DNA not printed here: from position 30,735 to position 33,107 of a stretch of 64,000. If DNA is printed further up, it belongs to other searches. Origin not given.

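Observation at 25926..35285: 9.4-kb minus-strand redox operon: NuoE/NuoF(HydB-type)/NuoG-like trio plus two tandem NfnAB (SudAB)-like pairs; candidate Bfu-type electron-bifurcating enzyme of unusual composition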

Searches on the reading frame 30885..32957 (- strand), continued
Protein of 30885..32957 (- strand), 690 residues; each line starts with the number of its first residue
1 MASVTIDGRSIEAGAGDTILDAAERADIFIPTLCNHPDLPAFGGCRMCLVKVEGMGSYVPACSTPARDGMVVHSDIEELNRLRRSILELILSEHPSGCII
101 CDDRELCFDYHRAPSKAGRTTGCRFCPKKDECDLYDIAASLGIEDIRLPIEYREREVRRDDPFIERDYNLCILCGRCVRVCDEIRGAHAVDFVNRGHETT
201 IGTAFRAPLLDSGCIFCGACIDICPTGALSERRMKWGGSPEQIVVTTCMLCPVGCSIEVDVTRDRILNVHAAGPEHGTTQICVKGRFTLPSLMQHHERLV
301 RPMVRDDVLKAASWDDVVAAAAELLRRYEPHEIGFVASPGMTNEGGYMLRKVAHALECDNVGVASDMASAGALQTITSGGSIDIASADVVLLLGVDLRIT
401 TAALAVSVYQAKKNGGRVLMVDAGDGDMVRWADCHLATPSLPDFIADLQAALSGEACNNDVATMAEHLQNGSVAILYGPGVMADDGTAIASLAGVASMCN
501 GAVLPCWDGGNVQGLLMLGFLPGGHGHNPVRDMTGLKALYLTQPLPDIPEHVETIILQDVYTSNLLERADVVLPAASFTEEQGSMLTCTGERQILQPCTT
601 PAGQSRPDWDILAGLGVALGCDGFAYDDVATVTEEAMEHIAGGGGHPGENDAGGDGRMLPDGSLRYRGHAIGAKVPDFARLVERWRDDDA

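Call 31: search_solved_structures(query=window:30885-32957:-, max_evalue=1e-20, show_alignments=0)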
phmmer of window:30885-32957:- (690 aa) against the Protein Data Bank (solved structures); distinct sequences matched with E-value up to 1e-20: 53.
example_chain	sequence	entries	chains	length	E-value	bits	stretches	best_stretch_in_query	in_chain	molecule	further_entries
7t2r_A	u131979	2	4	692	9.8e-64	219.2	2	117-344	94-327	NiFe hydrogenase subunit A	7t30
6tg9_A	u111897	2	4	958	1.2e-59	205.6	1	4-424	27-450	Formate dehydrogenase subunit alpha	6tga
9wxb_B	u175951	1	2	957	3.2e-59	204.2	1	3-427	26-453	Formate dehydrogenase alpha subunit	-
9bov_A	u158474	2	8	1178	1.3e-56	195.6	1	114-428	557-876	Molybdopterin oxidoreductase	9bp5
6gcs_A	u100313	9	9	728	4.2e-51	177.4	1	131-634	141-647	75-KDA PROTEIN (NUAM) | Subunit NUAM of NADH:Ubiquinone Oxidoreductase (Complex I) | NADH-ubiquinone oxidoreductase 78 kDa subunit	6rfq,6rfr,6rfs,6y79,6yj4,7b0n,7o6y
8rqz_C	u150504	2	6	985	2.1e-50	175.1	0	245-436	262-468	Probable oxidoreductase YjgC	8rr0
9gzq_A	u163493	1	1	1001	2.3e-50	175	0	245-436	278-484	Probable oxidoreductase YjgC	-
7ar7_G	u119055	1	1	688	3.9e-50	174.2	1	130-632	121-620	NADH dehydrogenase [ubiquinone] iron-sulfur protein 1, mitochondrial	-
7a23_C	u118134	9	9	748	5.6e-50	173.7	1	130-632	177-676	75kDa | NADH dehydrogenase [ubiquinone] iron-sulfur protein 1, mitochondrial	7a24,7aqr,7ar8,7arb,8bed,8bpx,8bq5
8oh5_C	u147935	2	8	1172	3.1e-48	167.9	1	150-394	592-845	Formate dehydrogenase-O, major subunit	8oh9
8a6t_A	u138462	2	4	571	6.2e-48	166.9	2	123-232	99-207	Electron bifurcating hydrogenase subunit HydA1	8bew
8zo8_S1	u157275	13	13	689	4.2e-46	160.9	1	130-630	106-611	NADH-ubiquinone oxidoreductase 75 kDa subunit, mitochondrial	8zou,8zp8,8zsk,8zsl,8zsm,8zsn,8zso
7v2c_M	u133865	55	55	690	4.2e-46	160.9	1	130-630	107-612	NADH-ubiquinone oxidoreductase 75 kDa subunit, mitochondrial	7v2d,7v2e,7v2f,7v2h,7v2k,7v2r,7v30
7vxu_M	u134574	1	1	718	4.9e-46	160.6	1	130-630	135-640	NADH-ubiquinone oxidoreductase 75 kDa subunit, mitochondrial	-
5gpn_Y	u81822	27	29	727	5.2e-46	160.6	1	130-630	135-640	NADH-ubiquinone oxidoreductase 75 kDa subunit | NADH-ubiquinone oxidoreductase 75 kDa subunit, mitochondrial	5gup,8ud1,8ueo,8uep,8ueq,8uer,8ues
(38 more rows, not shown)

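Call 66: find_encoding_contigs(protein=P0088, flank=6000, max_places=1)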
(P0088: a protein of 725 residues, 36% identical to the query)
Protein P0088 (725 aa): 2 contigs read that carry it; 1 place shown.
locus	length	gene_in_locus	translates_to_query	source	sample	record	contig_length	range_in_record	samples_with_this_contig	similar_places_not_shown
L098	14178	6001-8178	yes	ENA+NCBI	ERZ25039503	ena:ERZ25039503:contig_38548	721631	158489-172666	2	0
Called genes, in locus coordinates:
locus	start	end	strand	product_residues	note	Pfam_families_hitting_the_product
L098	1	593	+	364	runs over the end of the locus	PF04406:TP6A_N, PF20768:Topo_VI_alpha, PF21180:TOP6A-Spo11_Toprim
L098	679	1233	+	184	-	PF12675:DUF3795 (weak)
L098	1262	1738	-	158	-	PF13420:Acetyltransf_4 (weak), PF00583:Acetyltransf_1, PF13508:Acetyltransf_7, PF13673:Acetyltransf_10 (weak), PF08445:FR47 (weak)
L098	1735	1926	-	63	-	-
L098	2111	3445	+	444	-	PF02812:ELFV_dehydrog_N, PF00208:ELFV_dehydrog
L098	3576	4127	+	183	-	PF01257:2Fe-2S_thioredx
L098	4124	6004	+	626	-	PF01512:Complex1_51K, PF10531:SLBB (weak), PF10589:NADH_4Fe-4S, PF12838:Fer4_7 (weak), PF13187:Fer4_9 (weak), PF13237:Fer4_10 (weak), PF14697:Fer4_21, PF00037:Fer4 (weak), +2 more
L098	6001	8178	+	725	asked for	PF13510:Fer2_4, PF22117:Fer4_Nqo3, PF12838:Fer4_7, PF04879:Molybdop_Fe4S4, PF00384:Molybdopterin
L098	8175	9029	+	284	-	PF10418:DHODB_Fe-S_bind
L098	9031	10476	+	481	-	PF14691:Fer4_20, PF00070:Pyr_redox (faint), PF07992:Pyr_redox_2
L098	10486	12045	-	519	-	PF01921:tRNA-synt_1f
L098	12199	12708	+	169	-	-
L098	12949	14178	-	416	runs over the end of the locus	PF00999:Na_H_Exchanger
